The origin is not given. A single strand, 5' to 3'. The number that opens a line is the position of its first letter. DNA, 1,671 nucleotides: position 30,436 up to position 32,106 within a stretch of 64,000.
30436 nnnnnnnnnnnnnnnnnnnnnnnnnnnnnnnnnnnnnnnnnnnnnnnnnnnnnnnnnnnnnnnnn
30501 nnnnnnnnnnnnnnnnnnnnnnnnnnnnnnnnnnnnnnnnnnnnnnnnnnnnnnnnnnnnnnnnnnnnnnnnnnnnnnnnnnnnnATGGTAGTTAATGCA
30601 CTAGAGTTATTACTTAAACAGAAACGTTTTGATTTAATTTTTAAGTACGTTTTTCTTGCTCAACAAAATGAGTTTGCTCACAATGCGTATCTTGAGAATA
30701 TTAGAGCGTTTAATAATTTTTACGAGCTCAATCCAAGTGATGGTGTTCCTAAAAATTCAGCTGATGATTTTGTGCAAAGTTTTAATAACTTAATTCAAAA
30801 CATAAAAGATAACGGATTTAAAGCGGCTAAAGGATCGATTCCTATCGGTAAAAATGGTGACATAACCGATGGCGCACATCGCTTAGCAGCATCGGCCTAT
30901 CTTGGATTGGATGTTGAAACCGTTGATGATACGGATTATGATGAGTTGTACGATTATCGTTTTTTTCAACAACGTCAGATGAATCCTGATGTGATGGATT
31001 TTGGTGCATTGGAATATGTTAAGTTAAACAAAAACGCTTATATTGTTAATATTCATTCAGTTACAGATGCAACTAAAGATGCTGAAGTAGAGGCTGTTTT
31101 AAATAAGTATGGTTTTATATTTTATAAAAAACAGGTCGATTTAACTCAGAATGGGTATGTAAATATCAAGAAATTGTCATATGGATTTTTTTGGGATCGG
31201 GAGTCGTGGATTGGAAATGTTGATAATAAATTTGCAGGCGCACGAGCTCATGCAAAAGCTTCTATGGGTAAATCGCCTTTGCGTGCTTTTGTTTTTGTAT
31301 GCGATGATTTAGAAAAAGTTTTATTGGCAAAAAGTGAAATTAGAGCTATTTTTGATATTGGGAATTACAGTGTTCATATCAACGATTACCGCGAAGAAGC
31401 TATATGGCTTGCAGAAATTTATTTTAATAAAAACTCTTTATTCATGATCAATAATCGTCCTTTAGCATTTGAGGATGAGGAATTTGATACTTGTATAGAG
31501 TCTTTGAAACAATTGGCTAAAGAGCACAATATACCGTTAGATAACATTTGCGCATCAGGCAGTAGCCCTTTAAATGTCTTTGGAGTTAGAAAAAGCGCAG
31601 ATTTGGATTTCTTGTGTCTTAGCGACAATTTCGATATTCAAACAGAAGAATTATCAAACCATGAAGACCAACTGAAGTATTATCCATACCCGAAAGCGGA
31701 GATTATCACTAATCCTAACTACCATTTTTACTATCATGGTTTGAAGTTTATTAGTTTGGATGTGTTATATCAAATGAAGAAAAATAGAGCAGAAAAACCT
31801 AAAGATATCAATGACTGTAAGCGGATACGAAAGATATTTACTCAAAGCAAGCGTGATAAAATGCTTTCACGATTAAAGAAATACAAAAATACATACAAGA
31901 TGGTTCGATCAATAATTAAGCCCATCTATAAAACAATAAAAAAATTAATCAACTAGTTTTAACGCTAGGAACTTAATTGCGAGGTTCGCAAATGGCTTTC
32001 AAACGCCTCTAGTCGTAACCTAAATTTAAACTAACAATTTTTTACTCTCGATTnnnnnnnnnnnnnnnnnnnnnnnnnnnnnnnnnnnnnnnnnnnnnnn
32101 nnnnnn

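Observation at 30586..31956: ParB/sulfiredoxin-like + nucleotidyltransferase-like fusion encoded between wzm and wzt: candidate novel glycan chain-capping enzyme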

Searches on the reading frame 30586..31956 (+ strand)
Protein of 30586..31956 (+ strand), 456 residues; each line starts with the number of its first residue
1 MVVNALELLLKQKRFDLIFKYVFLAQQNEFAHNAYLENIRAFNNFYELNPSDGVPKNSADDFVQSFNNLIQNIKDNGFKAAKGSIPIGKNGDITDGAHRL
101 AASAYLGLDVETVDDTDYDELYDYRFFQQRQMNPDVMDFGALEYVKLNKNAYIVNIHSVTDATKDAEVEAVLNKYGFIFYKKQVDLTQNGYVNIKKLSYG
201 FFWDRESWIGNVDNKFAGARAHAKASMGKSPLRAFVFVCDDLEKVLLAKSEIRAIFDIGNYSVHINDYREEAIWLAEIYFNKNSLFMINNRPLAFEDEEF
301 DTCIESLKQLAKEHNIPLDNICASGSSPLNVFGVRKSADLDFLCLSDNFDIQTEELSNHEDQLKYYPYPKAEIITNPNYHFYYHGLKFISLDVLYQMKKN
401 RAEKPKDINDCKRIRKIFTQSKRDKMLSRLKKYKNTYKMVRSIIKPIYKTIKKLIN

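Call 3: search_protein_families(library=pfam, proteins=[window:30586-31956:+], max_evalue=0.01)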
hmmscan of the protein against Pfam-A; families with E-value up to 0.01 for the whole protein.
window:30586-31956:+ (456 aa): 0 families

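Call 4: search_protein_families(library=ncbifam, proteins=[window:30586-31956:+], max_evalue=0.1)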
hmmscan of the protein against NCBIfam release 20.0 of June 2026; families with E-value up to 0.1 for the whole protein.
window:30586-31956:+ (456 aa): 1 family
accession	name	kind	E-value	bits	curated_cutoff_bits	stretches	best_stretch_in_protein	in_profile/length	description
TIGR02627.1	rhamnulo_kin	equivalog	0.05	12.2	527.95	0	306-414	46-151/454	rhamnulokinase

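Call 5: find_homologous_proteins(query=window:30586-31953:+)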
Query window:30586-31953:+ (456 aa): 230 proteins with E <= 0.001 among 5853 candidates; the best 120 are listed.
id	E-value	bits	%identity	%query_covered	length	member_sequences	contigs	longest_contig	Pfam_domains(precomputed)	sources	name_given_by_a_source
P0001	1.0e-293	992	97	100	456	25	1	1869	-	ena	-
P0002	3.5e-187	641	68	91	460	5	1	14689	-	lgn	-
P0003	1.0e-181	623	65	91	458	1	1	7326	-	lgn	-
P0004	2.4e-181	621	65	91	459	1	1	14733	-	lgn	-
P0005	8.2e-181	620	63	96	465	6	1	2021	-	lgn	-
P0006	1.1e-180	619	64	93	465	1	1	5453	-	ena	-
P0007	8.3e-179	613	63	93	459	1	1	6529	-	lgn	-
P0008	3.9e-178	611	66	89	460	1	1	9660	-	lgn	-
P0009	2.5e-176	605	63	91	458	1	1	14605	-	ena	-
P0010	2.5e-176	605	58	100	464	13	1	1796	-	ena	-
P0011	3.6e-176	604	61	97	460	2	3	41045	-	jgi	-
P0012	1.1e-175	603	62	95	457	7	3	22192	-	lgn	-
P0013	7.4e-175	600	57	100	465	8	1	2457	-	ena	-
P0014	6.3e-173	594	62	95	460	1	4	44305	-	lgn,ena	-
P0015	5.4e-172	591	61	96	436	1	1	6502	-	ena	-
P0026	2.8e-165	568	62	90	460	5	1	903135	-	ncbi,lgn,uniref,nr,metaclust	ncbi:hypothetical protein LS68_003235 [Helicobacter sp. MIT 05-5293]|uniref:hypothetical protein n=1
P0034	2.0e-162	559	56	100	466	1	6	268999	-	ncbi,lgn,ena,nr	ncbi:MAG: ParB-like nuclease domain-containing protein [Bacteroidaceae bacterium]|nr:ParB-like nucle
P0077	2.1e-143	496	53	97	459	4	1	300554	-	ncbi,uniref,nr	ncbi:hypothetical protein [Campylobacter jejuni]|uniref:hypothetical protein n=1 Tax=Campylobacter j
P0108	2.7e-131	456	50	93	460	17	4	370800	-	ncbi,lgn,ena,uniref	ncbi:hypothetical protein E4N94_01060 [Treponema denticola]|uniref:hypothetical protein n=1 Tax=Trep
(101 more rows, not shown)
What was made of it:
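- That source name for P0034 (call 5).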

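Call 6: search_solved_structures(query=window:30586-31953:+, max_evalue=10, show_alignments=3)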
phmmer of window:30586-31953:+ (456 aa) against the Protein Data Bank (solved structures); distinct sequences matched with E-value up to 10: 1.
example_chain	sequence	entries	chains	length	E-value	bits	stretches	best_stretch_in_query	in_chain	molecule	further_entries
5t4n_A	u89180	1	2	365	1.6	10.5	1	95-188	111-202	Protocadherin-15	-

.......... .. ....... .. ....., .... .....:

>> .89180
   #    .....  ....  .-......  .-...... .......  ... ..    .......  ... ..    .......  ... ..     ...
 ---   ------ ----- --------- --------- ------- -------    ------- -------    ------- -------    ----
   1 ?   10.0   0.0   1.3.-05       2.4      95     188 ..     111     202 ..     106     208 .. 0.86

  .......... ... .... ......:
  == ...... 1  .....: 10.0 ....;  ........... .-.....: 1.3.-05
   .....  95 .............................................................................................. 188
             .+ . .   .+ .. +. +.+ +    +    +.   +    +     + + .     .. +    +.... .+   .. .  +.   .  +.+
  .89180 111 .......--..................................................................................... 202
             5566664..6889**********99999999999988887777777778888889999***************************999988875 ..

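Call 10: search_solved_structures(query=A1, max_evalue=10, show_alignments=5)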
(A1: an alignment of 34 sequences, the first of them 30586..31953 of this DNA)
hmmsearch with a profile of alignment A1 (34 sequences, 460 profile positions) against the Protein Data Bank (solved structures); distinct sequences matched with E-value up to 10: 1.
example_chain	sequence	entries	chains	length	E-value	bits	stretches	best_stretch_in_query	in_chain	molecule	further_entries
3nwp_A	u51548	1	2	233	2.1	10.6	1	299-389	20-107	6-phosphogluconolactonase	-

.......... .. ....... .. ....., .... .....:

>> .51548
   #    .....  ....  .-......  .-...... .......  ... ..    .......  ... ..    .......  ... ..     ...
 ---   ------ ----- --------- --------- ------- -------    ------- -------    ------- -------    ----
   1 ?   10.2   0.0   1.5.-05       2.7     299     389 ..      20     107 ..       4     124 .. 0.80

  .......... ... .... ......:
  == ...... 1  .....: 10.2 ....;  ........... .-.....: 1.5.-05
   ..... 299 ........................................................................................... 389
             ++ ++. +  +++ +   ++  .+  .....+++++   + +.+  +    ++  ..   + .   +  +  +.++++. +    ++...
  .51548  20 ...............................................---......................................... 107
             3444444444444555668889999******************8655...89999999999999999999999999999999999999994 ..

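Call 12: find_encoding_contigs(protein=P0034, flank=10000, max_places=2)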
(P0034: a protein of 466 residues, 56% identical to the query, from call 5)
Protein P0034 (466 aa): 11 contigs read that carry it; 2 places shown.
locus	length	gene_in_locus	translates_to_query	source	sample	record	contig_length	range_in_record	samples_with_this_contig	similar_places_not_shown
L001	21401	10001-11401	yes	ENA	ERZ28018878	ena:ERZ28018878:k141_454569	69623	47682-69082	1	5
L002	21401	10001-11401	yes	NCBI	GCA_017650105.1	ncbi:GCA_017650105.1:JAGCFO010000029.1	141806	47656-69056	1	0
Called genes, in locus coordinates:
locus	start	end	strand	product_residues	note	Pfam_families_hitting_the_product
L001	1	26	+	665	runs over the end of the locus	PF00150:Cellulase (weak), PF01301:Glyco_hydro_35, PF02449:Glyco_hydro_42 (weak), PF13364:BetaGal_ABD2 (faint), PF21317:BetaGal_ABD_1, PF21467:BetaGal_gal-bd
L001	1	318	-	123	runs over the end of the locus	-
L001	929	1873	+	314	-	PF03721:UDPG_MGDP_dh_N, PF03446:NAD_binding_2, PF00984:UDPG_MGDP_dh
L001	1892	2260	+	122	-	PF03720:UDPG_MGDP_dh_C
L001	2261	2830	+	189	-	PF25084:LbH_EIF2B, PF00132:Hexapep, PF14602:Hexapep_2 (faint), PF25087:GMPPB_C, PF00132:Hexapep (weak)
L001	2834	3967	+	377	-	PF00155:Aminotran_1_2, PF01041:DegT_DnrJ_EryC1, PF01212:Beta_elim_lyase (weak)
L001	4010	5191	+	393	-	PF02397:Bac_transf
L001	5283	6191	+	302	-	PF01061:ABC2_membrane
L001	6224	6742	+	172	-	PF13302:Acetyltransf_3, PF00583:Acetyltransf_1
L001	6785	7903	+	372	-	PF01041:DegT_DnrJ_EryC1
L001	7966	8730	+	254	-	PF08889:WbqC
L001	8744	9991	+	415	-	PF00005:ABC_tran, PF14524:Wzt_C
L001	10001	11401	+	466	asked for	-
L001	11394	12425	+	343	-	PF00535:Glycos_transf_2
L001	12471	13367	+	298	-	PF00535:Glycos_transf_2, PF13641:Glyco_tranf_2_3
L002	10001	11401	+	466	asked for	-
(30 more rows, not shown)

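Call 13: find_encoding_contigs(protein=P0077, flank=10000, max_places=1)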
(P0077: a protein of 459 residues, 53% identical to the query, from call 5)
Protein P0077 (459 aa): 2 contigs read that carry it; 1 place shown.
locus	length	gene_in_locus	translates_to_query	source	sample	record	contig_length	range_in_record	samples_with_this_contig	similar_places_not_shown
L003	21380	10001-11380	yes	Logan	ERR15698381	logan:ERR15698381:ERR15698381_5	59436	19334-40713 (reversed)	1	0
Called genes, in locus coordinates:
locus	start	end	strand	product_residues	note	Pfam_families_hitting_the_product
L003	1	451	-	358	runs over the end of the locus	PF13439:Glyco_transf_4, PF13579:Glyco_trans_4_4 (weak), PF00534:Glycos_transf_1, PF13692:Glyco_trans_1_4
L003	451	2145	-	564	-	PF00664:ABC_membrane, PF00005:ABC_tran, PF02463:SMC_N, PF13555:AAA_29 (faint), PF09818:ABC_ATPase (weak)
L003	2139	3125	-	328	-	PF01073:3Beta_HSD, PF01370:Epimerase, PF02719:Polysacc_synt_2, PF04321:RmlD_sub_bind, PF05368:NmrA (weak), PF07993:NAD_binding_4, PF13460:NAD_binding_10, PF16363:GDP_Man_Dehyd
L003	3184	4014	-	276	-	PF03104:DNA_pol_B_exo1, PF10108:DNA_pol_B_exo2, PF13482:RNase_H_2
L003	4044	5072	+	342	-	PF01075:Glyco_transf_9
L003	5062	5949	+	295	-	PF03279:Lip_A_acyltrans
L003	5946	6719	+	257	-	PF00535:Glycos_transf_2, PF10111:Glyco_tranf_2_2 (weak)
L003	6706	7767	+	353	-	PF00534:Glycos_transf_1, PF13692:Glyco_trans_1_4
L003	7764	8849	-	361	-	PF01041:DegT_DnrJ_EryC1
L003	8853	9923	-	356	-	PF00535:Glycos_transf_2, PF10111:Glyco_tranf_2_2, PF13641:Glyco_tranf_2_3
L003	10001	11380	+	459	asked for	-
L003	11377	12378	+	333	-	PF00535:Glycos_transf_2, PF13641:Glyco_tranf_2_3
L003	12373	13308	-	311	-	PF13480:Acetyltransf_6 (weak)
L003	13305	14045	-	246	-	PF13489:Methyltransf_23, PF13649:Methyltransf_25 (weak), PF08241:Methyltransf_11 (weak), PF08242:Methyltransf_12 (weak)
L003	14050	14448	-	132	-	PF05523:FdtA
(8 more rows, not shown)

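Call 14: find_encoding_contigs(protein=P0108, flank=10000, max_places=1)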
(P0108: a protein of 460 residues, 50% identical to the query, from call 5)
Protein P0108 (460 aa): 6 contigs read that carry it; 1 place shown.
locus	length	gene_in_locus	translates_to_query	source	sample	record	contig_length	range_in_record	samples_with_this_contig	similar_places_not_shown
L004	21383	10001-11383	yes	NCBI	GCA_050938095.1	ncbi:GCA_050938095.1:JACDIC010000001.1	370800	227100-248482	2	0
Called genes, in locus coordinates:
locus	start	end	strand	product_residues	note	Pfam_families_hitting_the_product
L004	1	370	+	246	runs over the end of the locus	PF04620:FlaA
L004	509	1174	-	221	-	PF26351:DUF8091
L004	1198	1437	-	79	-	-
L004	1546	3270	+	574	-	PF00999:Na_H_Exchanger, PF00571:CBS (faint)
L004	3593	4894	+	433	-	PF01467:CTP_transf_like, PF13714:PEP_mutase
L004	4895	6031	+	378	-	PF02776:TPP_enzyme_N, PF02775:TPP_enzyme_C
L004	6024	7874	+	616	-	PF00483:NTP_transferase, PF12804:NTP_transf_3, PF00266:Aminotran_5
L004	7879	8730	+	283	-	PF01061:ABC2_membrane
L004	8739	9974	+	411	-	PF00005:ABC_tran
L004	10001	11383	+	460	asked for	-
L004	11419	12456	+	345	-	PF00535:Glycos_transf_2, PF13641:Glyco_tranf_2_3 (weak)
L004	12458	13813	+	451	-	-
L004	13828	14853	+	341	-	PF00535:Glycos_transf_2, PF10111:Glyco_tranf_2_2, PF13641:Glyco_tranf_2_3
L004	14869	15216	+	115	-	PF05523:FdtA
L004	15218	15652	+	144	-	PF05523:FdtA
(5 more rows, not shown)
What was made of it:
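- The T. denticola locus has CMP-phosphonate-type donor genes directly upstream of wzm-wzt-Fam (call 14).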

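Call 15: find_encoding_contigs(protein=P0026, flank=10000, max_places=1)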
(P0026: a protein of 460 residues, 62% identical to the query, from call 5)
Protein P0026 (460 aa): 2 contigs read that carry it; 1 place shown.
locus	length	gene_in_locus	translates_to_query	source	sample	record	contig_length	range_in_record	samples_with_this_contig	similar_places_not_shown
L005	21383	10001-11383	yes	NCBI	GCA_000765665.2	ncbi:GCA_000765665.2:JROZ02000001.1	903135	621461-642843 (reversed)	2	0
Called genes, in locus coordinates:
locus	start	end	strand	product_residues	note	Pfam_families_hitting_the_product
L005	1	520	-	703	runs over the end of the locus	PF00015:MCPsignal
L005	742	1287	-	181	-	PF04264:YceI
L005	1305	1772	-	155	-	PF01047:MarR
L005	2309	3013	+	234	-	-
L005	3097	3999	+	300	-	PF00483:NTP_transferase, PF12804:NTP_transf_3 (weak)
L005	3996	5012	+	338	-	PF01073:3Beta_HSD, PF01370:Epimerase, PF02719:Polysacc_synt_2, PF04321:RmlD_sub_bind, PF07993:NAD_binding_4, PF16363:GDP_Man_Dehyd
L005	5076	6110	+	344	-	PF04055:Radical_SAM, PF13186:SPASM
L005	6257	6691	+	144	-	PF05523:FdtA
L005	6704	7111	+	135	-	PF05523:FdtA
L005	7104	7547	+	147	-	-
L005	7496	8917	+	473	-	PF01531:Glyco_transf_11, PF08759:GT-D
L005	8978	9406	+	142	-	-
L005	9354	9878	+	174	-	PF01531:Glyco_transf_11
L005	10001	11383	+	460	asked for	-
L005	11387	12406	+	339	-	PF00535:Glycos_transf_2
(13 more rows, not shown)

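Call 16: predict_structure(alignment_id=A1)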
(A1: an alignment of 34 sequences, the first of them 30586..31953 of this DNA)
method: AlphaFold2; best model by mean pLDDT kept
length: 456 residues; sequences in the alignment: 34
mean_pLDDT: 93.8   pTM: 0.90
mean pLDDT of the five models: 93.8, 93.7, 93.3, 92.5, 92.1
residues with pLDDT >= 90: 381; 70-90: 65; 50-70: 10; < 50: 0
segments of 3 or more residues with pLDDT < 50: none
pLDDT, mean of each block of 10 residues (from residue 1): 97 97 96 98 92 90 96 95 92 94 98 90 97 98 98 98 97 98 95 87 73 92 93 97 97 95 93 97 98 93 97 97 98 95 94 95 97 98 97 98 97 96 80 71 84 84
secondary structure, 60 per line:
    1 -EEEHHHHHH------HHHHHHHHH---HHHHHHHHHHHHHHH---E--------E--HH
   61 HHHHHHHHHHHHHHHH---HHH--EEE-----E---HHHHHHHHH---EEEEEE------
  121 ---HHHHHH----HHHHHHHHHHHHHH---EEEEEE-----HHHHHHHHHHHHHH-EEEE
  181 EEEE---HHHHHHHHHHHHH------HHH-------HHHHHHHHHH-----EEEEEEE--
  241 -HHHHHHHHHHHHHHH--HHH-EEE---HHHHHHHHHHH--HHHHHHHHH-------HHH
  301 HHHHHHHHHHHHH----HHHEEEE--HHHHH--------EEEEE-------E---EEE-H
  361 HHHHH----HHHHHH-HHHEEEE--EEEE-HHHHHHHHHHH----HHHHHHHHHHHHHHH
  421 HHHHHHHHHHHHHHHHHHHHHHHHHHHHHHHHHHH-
elements in order: E2-4 H5-10 H17-25 H29-43 H59-76 E85-87 H97-105 E109-114 H124-129 H134-147 E151-156 H162-175 E177-184 H188-200 H217-226 E232-238 H242-256 E263-265 H269-279 H282-290 H298-313 E321-324 H327-331 E340-344 E356-358 H360-365 H370-375 E380-383 E386-389 H391-401 H406-455
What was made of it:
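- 30586..31956 (+): The finding: 456-aa member of an unnamed three-domain family (called 'Fam' in this report). AF2 model pLDDT 93.8, pTM 0.90 (call 16)
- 31801..31953 (+): C-terminal tail (aa 406-456): one long cationic helix. The last 18 residues are the most amphipathic segment of the protein. Probable in-plane membrane anchor. Helix 406-455 in the model (call 16).
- On Nucleoside diphosphate kinase family: I saw no room for a Kpn-loop insertion in the secondary-structure string (call 16); this is my reading, not a measured result
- The model shows no HTH or other DNA-binding domain (call 16).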

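Call 18: fold_search(model_id=the predicted structure, library=pdb)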
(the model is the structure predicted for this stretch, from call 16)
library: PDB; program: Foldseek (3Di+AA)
matches with E <= 10: 697; with E <= 0.001: 0
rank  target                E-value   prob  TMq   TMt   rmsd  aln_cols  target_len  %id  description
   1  8j07_X                1.9e-02  0.98  0.20  0.42  12.3       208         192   17  96nm repeat of human respiratory doublet microtubule and associated axonemal complexes (released 2023-07-26)
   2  2bx6                  2.6e-02  1.00  0.18  0.25   4.8       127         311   12  Crystal Structure of the human Retinitis Pigmentosa protein 2 (RP2) (released 2006-01-18)
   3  3pj9_C                1.1e-01  0.97  0.18  0.53   6.0       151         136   17  Crystal structure of a Nucleoside Diphosphate Kinase from Campylobacter jejuni (released 2010-11-24)
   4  8iyj_5                1.4e-01  0.94  0.20  0.24   5.8       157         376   17  Cryo-EM structure of the 48-nm repeat doublet microtubule from mouse sperm (released 2023-07-05)
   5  6qa2_A                1.6e-01  0.97  0.19  0.55   4.8       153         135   12  R80A MUTANT OF NUCLEOSIDE DIPHOSPHATE KINASE FROM MYCOBACTERIUM TUBERCULOSIS (released 2019-02-27)
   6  2b8p_A                1.6e-01  0.96  0.18  0.51   4.8       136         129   15  Crystal structure of Acanthamoeba polyphaga mimivirus NDK, the first viral nucleoside diphosphate kinase (released 2005-11-15)
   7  9fqr_HX               1.6e-01  0.94  0.18  0.36   5.5       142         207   18  96-nm repeat of axonemal doublet microtubules from bovine sperm (released 2025-03-26)
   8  8wzb_E                1.9e-01  0.94  0.19  0.40   5.5       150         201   17  RS head-neck monomer (released 2024-02-07)
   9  3vgv_O                2.5e-01  0.95  0.18  0.51   4.6       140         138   18  E134A mutant nucleoside diphosphate kinase derived from Halomonas sp. 593 (released 2012-07-11)
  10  6z1p_Bg               2.6e-01  0.38  0.13  0.36  13.7       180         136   10  Structure of the mitochondrial ribosome from Tetrahymena thermophila (released 2020-06-24)
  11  7pbg_A                2.8e-01  0.23  0.14  0.12  15.5       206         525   12  4-ethylphenol oxidase from Gulosibacter chungangensis: native structure (released 2021-09-29)
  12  7qh2_C                4.5e-01  0.35  0.17  0.16  14.5       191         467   14  Cryo-EM structure of Ldh-EtfAB complex from Acetobacterium woodii (released 2022-06-29)
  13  2qpm_A                4.7e-01  0.33  0.19  0.17  10.1       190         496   13  Leu492Ala mutant of Maize cytokinin oxidase/dehydrogenase complexed with benzylurea inhibitor CPBU (released 2008-07-01)
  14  2lvw_MODEL_1_A        5.0e-01  0.96  0.15  0.59   3.0       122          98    9  Solution NMR studies of the dimeric regulatory subunit IlvN of the E.coli Acetohydroxyacid synthase I (AHAS I) (released 2013-05-29)
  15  7dvq_5                5.2e-01  0.25  0.11  0.33   9.3       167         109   17  Cryo-EM Structure of the Activated Human Minor Spliceosome (minor Bact Complex) (released 2021-03-31)
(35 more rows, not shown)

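Call 20: search_protein_representatives(alignment_id=A1)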
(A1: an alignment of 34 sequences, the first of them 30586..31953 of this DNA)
Query: 34 sequences, 460 profile positions. Proteins with E-value up to 0.001 (for the whole library): 2967; up to 1e-10: 2161; up to 1e-30: 1150. The best 150 are listed.
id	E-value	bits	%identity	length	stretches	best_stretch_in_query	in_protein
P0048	2.9e-207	705.8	-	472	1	2-458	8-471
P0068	1.3e-201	687.2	-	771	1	3-457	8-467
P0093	4.6e-192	655.7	-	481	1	3-458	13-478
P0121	3.4e-190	649.5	-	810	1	1-456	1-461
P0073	3.7e-186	636.2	-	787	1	2-420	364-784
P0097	2.1e-179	613.9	-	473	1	1-459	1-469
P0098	6.3e-176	602.5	-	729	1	3-425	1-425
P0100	1.6e-172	591.3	-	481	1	3-459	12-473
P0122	8.7e-172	588.8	-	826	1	5-457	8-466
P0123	1.5e-160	551.8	-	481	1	2-425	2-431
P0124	4.2e-158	543.7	-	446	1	2-414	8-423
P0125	2.3e-155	534.7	-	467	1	2-457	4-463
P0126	3.7e-151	520.8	-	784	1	4-426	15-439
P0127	6.6e-146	503.5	-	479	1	6-454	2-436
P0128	1.1e-145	502.8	-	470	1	3-421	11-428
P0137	3.6e-122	425.2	-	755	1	2-420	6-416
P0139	2.5e-119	415.9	-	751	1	2-444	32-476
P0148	1.0e-105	371.0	-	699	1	3-439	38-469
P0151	1.9e-103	363.5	-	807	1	9-426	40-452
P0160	1.3e-100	354.1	-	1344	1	5-423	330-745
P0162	4.1e-100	352.5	-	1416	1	5-421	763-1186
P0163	4.3e-100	352.4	-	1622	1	9-421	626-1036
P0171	2.6e-97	343.3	-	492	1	9-439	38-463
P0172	5.7e-97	342.2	-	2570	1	9-422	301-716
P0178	2.4e-95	336.8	-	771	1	3-445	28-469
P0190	2.0e-93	330.5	-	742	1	4-430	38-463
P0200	6.7e-92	325.4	-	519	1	8-455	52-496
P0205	3.7e-91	323.0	-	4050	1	10-425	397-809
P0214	5.9e-90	319.0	-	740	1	3-419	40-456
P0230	2.8e-87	310.2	-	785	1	5-456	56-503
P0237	9.4e-87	308.5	-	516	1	9-438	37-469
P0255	2.2e-84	300.7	-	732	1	4-458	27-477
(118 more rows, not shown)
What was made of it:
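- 30586..31956 (+): 230 homologues (call 5) and 2,967 representative clusters (call 20).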
